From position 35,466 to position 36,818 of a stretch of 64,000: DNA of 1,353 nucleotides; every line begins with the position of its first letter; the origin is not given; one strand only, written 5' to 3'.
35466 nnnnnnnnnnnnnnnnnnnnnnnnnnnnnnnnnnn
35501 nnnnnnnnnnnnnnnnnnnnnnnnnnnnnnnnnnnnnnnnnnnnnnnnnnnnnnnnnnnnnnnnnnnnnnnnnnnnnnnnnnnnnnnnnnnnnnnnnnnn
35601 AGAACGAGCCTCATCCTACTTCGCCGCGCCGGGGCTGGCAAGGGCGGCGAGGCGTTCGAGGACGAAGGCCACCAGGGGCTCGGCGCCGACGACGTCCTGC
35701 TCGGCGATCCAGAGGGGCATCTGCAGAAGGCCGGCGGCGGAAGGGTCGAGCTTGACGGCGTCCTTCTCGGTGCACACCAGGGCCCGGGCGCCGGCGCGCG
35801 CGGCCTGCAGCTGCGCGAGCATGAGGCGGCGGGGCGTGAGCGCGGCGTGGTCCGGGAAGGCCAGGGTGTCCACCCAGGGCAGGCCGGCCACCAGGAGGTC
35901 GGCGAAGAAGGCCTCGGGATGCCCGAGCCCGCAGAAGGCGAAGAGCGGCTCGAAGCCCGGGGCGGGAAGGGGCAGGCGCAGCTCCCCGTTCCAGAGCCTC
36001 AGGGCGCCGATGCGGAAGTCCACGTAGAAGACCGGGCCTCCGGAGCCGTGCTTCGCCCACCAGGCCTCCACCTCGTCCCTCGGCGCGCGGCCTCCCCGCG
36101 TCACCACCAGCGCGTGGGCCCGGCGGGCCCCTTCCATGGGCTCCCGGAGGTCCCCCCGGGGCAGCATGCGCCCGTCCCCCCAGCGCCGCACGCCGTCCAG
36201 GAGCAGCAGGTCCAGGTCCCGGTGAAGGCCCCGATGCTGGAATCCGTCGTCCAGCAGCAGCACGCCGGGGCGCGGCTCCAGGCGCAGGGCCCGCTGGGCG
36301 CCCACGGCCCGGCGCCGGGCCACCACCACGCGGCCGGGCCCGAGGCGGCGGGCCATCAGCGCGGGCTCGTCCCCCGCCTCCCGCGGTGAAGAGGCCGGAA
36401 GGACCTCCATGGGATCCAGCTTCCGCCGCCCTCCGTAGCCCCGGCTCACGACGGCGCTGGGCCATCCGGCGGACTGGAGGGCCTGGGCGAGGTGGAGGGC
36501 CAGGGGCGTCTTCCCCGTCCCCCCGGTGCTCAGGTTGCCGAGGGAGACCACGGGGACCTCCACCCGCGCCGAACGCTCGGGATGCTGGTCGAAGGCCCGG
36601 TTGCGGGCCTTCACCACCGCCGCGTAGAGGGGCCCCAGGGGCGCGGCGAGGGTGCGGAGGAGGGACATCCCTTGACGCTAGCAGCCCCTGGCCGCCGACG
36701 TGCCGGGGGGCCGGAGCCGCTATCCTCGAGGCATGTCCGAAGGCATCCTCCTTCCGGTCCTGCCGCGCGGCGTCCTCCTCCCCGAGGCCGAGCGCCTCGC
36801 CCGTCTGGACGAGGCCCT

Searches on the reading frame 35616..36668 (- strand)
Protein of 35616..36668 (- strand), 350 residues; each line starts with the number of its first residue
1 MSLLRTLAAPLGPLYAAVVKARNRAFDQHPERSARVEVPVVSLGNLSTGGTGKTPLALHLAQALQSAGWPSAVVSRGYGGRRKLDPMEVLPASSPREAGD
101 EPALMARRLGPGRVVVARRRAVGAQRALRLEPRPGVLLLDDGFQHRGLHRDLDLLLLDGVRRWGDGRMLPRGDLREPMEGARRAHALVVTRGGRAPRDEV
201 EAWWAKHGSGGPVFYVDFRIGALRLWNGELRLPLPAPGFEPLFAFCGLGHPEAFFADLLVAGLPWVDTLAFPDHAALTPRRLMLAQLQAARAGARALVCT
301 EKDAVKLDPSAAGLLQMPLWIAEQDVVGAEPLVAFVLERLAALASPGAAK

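Call 66: search_protein_families(library=pfam, proteins=[window:35616-36668:-], max_evalue=0.000001)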
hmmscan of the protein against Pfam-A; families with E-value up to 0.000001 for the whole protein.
window:35616-36668:- (350 aa): 1 family
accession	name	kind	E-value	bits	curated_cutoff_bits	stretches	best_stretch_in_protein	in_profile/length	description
PF02606.20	LpxK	-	9.6e-85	285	27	1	6-338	3-325/328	Tetraacyldisaccharide-1-P 4'-kinase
